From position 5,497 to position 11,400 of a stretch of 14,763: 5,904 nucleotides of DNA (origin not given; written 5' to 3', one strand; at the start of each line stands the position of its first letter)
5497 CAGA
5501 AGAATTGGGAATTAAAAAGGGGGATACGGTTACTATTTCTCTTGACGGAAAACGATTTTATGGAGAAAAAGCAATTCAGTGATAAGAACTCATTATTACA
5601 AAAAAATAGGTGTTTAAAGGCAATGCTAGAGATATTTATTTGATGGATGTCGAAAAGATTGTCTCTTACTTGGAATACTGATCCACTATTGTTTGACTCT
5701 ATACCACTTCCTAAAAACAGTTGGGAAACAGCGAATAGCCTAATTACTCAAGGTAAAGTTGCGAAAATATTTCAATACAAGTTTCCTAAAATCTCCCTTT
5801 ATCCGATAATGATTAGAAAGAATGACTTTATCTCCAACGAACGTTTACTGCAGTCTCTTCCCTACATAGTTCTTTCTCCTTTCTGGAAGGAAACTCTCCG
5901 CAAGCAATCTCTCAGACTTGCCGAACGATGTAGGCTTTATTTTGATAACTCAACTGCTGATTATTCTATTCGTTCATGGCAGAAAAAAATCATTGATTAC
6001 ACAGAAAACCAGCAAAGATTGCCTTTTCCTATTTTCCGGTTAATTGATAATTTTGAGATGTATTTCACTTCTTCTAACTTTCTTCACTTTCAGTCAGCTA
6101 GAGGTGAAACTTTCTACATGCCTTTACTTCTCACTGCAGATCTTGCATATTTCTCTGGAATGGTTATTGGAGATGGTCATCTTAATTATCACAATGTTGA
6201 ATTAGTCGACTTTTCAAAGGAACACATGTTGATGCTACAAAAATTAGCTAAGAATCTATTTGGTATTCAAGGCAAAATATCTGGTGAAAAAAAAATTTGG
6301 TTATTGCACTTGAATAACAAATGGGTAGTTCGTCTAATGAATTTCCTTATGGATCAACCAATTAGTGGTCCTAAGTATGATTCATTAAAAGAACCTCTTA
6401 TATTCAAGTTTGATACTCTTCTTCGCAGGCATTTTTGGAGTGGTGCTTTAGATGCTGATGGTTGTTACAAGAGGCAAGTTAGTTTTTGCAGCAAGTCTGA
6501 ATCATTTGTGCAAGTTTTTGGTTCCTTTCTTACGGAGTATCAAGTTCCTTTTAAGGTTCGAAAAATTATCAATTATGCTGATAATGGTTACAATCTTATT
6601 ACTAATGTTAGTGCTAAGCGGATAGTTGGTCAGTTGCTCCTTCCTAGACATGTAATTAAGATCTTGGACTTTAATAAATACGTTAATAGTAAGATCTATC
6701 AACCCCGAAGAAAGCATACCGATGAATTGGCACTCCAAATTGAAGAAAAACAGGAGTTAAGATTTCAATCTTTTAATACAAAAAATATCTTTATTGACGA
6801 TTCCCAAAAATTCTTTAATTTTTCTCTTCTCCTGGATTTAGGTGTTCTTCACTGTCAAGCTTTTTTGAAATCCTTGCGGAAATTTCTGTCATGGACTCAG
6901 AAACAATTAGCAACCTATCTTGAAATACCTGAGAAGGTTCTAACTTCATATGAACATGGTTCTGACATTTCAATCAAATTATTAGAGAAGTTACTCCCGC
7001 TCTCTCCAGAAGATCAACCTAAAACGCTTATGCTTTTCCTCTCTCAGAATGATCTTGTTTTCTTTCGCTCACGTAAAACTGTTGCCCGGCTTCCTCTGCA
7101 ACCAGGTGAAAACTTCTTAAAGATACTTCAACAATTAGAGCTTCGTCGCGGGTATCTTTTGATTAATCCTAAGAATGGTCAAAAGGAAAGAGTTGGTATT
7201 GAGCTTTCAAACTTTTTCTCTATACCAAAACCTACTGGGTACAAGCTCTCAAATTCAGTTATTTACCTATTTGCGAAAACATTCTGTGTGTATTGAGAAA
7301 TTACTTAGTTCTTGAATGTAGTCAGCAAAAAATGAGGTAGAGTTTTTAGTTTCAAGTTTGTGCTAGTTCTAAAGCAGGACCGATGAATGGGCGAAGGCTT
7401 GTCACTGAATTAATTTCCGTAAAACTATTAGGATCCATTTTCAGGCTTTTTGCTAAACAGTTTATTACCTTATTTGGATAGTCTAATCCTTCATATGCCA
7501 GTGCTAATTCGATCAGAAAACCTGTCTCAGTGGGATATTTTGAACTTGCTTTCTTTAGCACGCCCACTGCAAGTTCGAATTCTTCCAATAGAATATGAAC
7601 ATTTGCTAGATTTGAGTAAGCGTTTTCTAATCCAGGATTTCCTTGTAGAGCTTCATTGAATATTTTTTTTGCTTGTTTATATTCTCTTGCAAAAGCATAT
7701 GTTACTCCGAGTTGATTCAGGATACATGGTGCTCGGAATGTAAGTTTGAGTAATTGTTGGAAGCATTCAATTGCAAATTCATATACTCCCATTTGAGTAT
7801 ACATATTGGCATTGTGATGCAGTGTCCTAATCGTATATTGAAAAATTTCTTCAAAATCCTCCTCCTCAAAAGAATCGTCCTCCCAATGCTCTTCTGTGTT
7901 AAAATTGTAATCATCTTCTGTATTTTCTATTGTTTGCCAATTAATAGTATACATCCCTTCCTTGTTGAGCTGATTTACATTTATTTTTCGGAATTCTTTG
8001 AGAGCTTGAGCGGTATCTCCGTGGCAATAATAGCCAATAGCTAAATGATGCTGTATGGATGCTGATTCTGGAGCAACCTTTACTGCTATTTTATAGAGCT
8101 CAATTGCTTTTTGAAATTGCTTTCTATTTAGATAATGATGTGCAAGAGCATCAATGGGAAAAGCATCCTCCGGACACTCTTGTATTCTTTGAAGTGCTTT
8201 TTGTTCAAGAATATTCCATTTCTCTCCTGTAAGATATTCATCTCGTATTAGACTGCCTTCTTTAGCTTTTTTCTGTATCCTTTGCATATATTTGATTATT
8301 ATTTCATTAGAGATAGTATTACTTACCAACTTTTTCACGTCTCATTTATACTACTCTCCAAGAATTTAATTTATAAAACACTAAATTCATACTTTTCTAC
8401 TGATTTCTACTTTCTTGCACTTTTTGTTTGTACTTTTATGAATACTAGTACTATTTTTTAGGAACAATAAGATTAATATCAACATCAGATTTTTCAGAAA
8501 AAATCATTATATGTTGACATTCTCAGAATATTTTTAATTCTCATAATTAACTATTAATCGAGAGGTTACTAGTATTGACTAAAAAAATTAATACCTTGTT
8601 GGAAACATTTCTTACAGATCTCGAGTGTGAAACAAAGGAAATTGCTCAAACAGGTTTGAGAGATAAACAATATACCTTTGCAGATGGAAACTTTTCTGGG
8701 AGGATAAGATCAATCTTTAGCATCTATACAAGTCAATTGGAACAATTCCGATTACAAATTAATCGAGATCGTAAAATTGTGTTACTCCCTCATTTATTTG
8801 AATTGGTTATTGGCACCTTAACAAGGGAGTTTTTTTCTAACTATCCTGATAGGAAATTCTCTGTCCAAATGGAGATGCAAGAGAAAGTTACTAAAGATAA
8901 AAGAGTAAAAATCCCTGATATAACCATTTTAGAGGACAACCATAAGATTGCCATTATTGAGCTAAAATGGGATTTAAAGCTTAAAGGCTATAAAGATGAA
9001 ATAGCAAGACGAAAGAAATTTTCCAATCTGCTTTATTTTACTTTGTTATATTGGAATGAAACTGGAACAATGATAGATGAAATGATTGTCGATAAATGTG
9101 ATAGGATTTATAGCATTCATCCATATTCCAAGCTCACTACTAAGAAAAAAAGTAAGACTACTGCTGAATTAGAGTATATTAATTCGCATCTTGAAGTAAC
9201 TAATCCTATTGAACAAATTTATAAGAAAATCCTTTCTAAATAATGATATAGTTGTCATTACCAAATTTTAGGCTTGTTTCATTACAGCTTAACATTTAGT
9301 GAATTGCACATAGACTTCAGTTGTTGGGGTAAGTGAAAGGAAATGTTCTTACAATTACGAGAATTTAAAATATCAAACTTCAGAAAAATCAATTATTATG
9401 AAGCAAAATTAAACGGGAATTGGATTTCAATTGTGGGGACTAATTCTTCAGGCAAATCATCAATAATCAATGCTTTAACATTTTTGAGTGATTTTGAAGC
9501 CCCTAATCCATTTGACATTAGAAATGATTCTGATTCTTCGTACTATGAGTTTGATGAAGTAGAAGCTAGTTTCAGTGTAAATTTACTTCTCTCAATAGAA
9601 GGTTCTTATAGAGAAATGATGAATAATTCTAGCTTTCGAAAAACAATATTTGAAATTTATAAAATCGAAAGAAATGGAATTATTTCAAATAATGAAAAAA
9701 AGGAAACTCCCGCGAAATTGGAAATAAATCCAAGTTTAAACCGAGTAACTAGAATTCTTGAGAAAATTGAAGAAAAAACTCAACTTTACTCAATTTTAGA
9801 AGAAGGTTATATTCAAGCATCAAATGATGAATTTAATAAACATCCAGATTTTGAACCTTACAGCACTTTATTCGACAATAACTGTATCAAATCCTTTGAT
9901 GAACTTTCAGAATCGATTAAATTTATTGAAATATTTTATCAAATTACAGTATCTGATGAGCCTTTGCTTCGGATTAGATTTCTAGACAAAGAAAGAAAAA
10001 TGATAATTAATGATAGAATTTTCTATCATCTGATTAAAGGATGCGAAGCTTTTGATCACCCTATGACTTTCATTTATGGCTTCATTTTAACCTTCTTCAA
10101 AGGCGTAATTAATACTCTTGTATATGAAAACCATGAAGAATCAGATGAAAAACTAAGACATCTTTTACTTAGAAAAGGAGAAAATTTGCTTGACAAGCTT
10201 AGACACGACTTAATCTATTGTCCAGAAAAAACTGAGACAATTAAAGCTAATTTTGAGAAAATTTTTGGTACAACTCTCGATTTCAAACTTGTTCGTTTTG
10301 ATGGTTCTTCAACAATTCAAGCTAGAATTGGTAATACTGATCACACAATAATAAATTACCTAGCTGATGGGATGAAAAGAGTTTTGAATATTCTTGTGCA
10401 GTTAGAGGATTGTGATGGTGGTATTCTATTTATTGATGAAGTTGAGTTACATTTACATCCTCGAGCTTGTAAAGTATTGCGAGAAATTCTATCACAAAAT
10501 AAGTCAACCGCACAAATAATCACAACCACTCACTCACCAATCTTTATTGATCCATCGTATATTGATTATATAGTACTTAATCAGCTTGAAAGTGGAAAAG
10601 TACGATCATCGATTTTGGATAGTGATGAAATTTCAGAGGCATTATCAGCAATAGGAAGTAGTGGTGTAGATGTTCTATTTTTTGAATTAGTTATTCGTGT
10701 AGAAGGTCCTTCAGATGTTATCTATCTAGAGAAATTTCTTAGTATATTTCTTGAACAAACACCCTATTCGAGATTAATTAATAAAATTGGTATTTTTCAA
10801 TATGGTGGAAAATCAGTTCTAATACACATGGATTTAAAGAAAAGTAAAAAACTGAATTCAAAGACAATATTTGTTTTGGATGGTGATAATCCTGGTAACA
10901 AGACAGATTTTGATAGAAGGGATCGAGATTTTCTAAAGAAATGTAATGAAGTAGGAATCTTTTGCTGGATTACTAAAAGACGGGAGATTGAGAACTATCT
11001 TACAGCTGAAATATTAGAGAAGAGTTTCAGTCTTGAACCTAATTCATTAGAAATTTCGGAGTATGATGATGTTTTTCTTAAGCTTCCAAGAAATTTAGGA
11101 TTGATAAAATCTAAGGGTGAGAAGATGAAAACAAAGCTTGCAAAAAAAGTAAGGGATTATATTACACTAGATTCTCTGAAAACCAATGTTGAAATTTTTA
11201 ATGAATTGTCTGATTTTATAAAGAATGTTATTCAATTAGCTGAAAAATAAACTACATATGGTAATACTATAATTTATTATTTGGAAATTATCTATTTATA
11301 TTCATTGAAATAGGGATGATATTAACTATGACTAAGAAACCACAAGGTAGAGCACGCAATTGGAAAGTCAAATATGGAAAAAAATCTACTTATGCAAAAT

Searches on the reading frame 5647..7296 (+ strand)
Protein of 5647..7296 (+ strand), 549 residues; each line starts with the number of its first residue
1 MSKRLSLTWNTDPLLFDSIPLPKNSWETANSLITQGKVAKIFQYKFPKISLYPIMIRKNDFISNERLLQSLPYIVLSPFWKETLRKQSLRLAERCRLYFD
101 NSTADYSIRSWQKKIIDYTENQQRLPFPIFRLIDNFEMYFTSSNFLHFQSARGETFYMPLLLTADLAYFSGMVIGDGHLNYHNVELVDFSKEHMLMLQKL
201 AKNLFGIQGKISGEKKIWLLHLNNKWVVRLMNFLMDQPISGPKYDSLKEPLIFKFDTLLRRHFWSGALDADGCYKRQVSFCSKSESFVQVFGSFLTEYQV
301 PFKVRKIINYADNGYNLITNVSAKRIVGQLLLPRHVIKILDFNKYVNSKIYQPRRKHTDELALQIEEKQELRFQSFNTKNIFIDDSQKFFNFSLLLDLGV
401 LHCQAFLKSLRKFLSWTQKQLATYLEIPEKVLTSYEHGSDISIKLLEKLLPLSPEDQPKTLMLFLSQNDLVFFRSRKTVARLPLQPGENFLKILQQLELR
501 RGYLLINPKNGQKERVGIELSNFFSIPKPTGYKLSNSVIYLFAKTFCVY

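Call 3: search_protein_families(library=pfam, proteins=[window:5647-7296:+], max_evalue=0.01)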
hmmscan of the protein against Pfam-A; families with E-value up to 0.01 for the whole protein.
window:5647-7296:+ (549 aa): 3 families
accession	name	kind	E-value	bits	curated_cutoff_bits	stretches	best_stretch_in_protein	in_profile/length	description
PF14528.11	LAGLIDADG_3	-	3.7e-06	27.6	22.5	0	165-216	3-62/82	LAGLIDADG-like domain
PF01381.28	HTH_3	-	8.4e-05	23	23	1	407-449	1-44/55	Helix-turn-helix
PF12844.13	HTH_19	-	0.0019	18.5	30.2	0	406-441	3-39/64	Helix-turn-helix domain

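Call 4: search_protein_families(library=padloc, proteins=[window:5647-7296:+], max_evalue=0.01)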
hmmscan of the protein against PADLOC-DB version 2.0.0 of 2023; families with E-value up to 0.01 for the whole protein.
window:5647-7296:+ (549 aa): 1 family
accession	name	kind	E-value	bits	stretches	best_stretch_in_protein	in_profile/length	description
PDLC02926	HTH_VI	-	0.00017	19.8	1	406-449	5-49/92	-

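Call 9: search_protein_families(library=ncbifam, proteins=[window:5647-7296:+], max_evalue=0.1)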
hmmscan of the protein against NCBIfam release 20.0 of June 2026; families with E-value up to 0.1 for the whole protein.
window:5647-7296:+ (549 aa): 4 families
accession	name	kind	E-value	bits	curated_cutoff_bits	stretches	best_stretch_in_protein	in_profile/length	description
NF011287.0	PRK14698.1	equivalog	4.8e-06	24.8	1238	1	149-234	376-461/1017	V-type ATP synthase subunit A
TIGR03830.1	CxxCG_CxxCG_HTH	subfamily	0.00069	19.4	61.8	1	407-459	70-121/127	type II TA system antitoxin MqsA family protein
TIGR03070.1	couple_hipB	subfamily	0.0072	16.3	71.65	1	406-439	6-39/58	type II toxin-antitoxin system Y4mF family antitoxin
NF041951.1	phage_RstR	subfamily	0.009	16.3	80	1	405-440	5-40/108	RstR family transcriptional repressor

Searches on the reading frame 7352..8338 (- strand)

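Call 3: search_protein_families(library=pfam, proteins=[window:7352-8338:-], max_evalue=0.01)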
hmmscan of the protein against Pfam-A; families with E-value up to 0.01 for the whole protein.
window:7352-8338:- (328 aa): 20 families
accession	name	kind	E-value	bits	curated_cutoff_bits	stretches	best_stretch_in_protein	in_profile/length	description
PF07719.23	TPR_2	-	4.5e-23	79.8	27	1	64-91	6-33/34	Tetratricopeptide repeat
PF00515.34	TPR_1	-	4.8e-16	58.3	27.8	1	65-91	7-33/34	Tetratricopeptide repeat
PF13424.12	TPR_12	-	7.5e-16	58.5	30.1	3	169-232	2-73/77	Tetratricopeptide repeat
PF13428.12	TPR_14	-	4.4e-15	55.1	23.5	1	63-100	5-42/44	Tetratricopeptide repeat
PF13176.12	TPR_7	-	2.7e-14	52.4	27.9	1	173-200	2-29/36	Tetratricopeptide repeat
PF13414.12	TPR_11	-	8.4e-13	48.2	26.8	2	178-214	2-38/42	TPR repeat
PF13181.12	TPR_8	-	1.9e-12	46.7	25.7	0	207-232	4-29/34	Tetratricopeptide repeat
PF14559.12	TPR_19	-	1.6e-10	41.6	25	1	218-270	5-57/68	Tetratricopeptide repeat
PF13374.12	TPR_10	-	9.5e-08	32.3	27.5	0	207-232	5-30/42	Tetratricopeptide repeat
PF13432.12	TPR_16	-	1.5e-06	28.9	32.7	0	64-118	2-56/65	Tetratricopeptide repeat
PF13371.12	TPR_9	-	6.8e-06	26.4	35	0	68-117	4-53/73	Tetratricopeptide repeat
PF13174.12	TPR_6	-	7.4e-06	26.7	26.3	0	210-232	6-28/33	Tetratricopeptide repeat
PF13431.12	TPR_17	-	2.4e-05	24.7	24.4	0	227-257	2-32/34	Tetratricopeptide repeat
PF12895.13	ANAPC3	-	0.00026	21.7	27.2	0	219-295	4-79/82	Anaphase-promoting complex, cyclosome, subunit 3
PF25062.1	ARM_TT21_N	-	0.00027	21.2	40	0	172-279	102-209/222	Tetratricopeptide repeat protein 21 N-terminal ARM repeat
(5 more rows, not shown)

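Call 4: search_protein_families(library=padloc, proteins=[window:7352-8338:-], max_evalue=0.01)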
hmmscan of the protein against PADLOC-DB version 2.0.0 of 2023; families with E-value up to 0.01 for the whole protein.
window:7352-8338:- (328 aa): 1 family
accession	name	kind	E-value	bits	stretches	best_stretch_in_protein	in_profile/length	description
PDLC04781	PDC-M71B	-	7.9e-05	19.6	0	73-129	363-420/515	-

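Call 9: search_protein_families(library=ncbifam, proteins=[window:7352-8338:-], max_evalue=0.1)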
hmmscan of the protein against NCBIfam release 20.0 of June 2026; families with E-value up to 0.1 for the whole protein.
window:7352-8338:- (328 aa): 29 families (the best 25 are shown)
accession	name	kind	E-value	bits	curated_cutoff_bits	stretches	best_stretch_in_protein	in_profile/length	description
NF040959.1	MamA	equivalog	2.7e-19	69.4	200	2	176-305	43-172/204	magnetosome protein MamA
TIGR02917.1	PEP_TPR_lipo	equivalog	1.9e-17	62.4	312.2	2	56-119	834-897/899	XrtA/PEP-CTERM system TPR-repeat protein PrsT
TIGR02521.1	type_IV_pilW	equivalog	4.3e-11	42.8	154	2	65-118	37-90/234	type IV pilus biogenesis/stability protein PilW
TIGR03939.1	PGA_TPR_OMP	equivalog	1.7e-10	39.8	366.65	1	15-134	39-161/800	poly-beta-1,6 N-acetyl-D-glucosamine export porin PgaA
NF047371.1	FlcA_CTERM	equivalog_domain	6e-09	34.9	300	2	68-122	448-502/646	periplasmic flagellar collar protein FlcA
NF008391.2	PRK11189.1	equivalog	8.6e-09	35.3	250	1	175-249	70-144/297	lipoprotein NlpI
TIGR02552.1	LcrH_SycD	equivalog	1.2e-08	34.8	104.8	2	64-118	57-111/136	SycD/LcrH family type III secretion system chaperone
NF052415.1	T3SS_chap_SctY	equivalog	3.6e-08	33.9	70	1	63-125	10-72/106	type III secretion apparatus assembly chaperone SctY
NF033920.0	C39_PA2778_fam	equivalog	8.8e-07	28.6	150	2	177-266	163-252/255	PA2778 family cysteine peptidase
NF033762.1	social_mot_Tgl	equivalog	9.2e-07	28.4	225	1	182-266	43-128/252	social motility TPR repeat lipoprotein Tgl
NF052400.1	M48_BAM_BepA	equivalog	1.5e-05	24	570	1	49-132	331-414/483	beta-barrel assembly-enhancing protease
NF007468.0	PRK10049.1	equivalog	2e-05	23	1043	1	52-138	96-181/817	poly-beta-1,6 N-acetyl-D-glucosamine export porin PgaA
NF002725.1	PRK02603.1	equivalog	3.1e-05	24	143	0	144-224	51-126/173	photosystem I assembly protein Ycf3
TIGR00540.1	TPR_hemY_coli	hypoth_equivalog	4.5e-05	22.4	142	1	189-258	311-379/385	heme biosynthesis-associated TPR protein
TIGR04510.1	mod_pep_cyc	subfamily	8.7e-05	21.2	400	1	38-272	375-602/814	putative peptide modification system cyclase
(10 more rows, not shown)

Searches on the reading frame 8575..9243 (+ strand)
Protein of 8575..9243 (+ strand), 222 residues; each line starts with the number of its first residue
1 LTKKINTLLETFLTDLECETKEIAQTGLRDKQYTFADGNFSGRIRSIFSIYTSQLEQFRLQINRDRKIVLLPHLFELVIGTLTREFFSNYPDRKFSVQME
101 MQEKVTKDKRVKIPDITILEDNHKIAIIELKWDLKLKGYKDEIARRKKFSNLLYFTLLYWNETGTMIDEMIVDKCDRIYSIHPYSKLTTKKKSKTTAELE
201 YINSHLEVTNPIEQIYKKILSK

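Call 3: search_protein_families(library=pfam, proteins=[window:8575-9243:+], max_evalue=0.01)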
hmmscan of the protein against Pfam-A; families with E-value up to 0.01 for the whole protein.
window:8575-9243:+ (222 aa): 1 family
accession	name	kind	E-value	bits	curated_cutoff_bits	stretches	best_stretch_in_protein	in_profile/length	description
PF04313.20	HSDR_N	-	0.0033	17.8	25.1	1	102-147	121-162/198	Type I restriction enzyme R protein N terminus (HSDR_N)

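Call 4: search_protein_families(library=padloc, proteins=[window:8575-9243:+], max_evalue=0.01)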
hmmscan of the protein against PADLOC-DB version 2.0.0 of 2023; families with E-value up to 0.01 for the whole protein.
window:8575-9243:+ (222 aa): 0 families

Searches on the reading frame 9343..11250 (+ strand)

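Call 3: search_protein_families(library=pfam, proteins=[window:9343-11250:+], max_evalue=0.01)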
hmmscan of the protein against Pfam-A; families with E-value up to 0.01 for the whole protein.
window:9343-11250:+ (635 aa): 9 families
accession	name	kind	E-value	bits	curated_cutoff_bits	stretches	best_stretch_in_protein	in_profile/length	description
PF13304.12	AAA_21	-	1.5e-20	75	27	1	30-403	4-304/304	AAA domain, putative AbiEii toxin, Type IV TA system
PF13175.12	AAA_15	-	5.1e-16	59.7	32.1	1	5-402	3-374/374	AAA ATPase domain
PF02463.25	SMC_N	-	3.5e-08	33.6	40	1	5-399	2-199/220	RecF/RecN/SMC N terminal domain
PF13476.12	AAA_23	-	1e-05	26.7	27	1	9-198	3-169/201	AAA domain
PF20469.4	OLD-like_TOPRIM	-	0.00041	21.2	23.2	1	445-515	1-67/67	Overcoming lysogenization defect protein-like, TOPRIM domain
PF11398.14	DUF2813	-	0.00072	19.5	21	0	5-50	3-48/372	Protein of unknown function (DUF2813)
PF00004.35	AAA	-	0.0016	19.4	21.2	1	306-405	16-117/131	ATPase family associated with various cellular activities (AAA)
PF13555.12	AAA_29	-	0.002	18.3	27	1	12-48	8-45/61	P-loop containing region of AAA domain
PF01926.29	MMR_HSR1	-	0.0073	16.9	21.9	0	28-46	2-20/113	50S ribosome-binding GTPase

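Call 4: search_protein_families(library=padloc, proteins=[window:9343-11250:+], max_evalue=0.01)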
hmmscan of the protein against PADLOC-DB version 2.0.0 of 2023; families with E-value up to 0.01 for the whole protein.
window:9343-11250:+ (635 aa): 111 families (the best 25 are shown)
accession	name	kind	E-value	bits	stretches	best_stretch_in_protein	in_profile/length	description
PDLC04178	HEC-01A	-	1.1e-21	75.4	2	268-433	188-362/399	-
PDLC02980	AriA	-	3.8e-21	74.3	1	30-403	4-304/304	-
PDLC02358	Old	-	9.2e-21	72.2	2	360-522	286-455/578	Old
PDLC02979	AriA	-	8e-20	69.9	1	5-402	3-373/373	-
PDLC02335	AbiLi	-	5.4e-19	66.4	1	5-405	50-243/326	AbiLi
PDLC00271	PtuA1|PtuA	-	6.3e-18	63.5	2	359-406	279-326/421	AAA ATPase domain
PDLC04135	mad3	-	2.2e-17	61.7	1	6-429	3-355/374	mads_3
PDLC02981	AriAB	-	6.1e-17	59.5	2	299-553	268-521/694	-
PDLC04168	GajA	-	1e-16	58.8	2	342-524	259-440/570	-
PDLC04541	PDC-M25A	-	2.2e-16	57.9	2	336-402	247-310/380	-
PDLC03878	NsnB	-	6.6e-16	57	2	273-405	147-284/345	-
PDLC02913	ATPase_I-A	-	8.8e-16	56.1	2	360-402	365-407/508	-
PDLC00298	PtuA1|PtuA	-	1.3e-15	55.4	2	359-408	282-331/423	AAA ATPase domain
PDLC00278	PtuA1|PtuA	-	4.4e-15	53.9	2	360-402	289-331/436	AAA ATPase domain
PDLC00067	GajA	-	4.6e-15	53.1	2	361-573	307-522/604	AAA ATPase domain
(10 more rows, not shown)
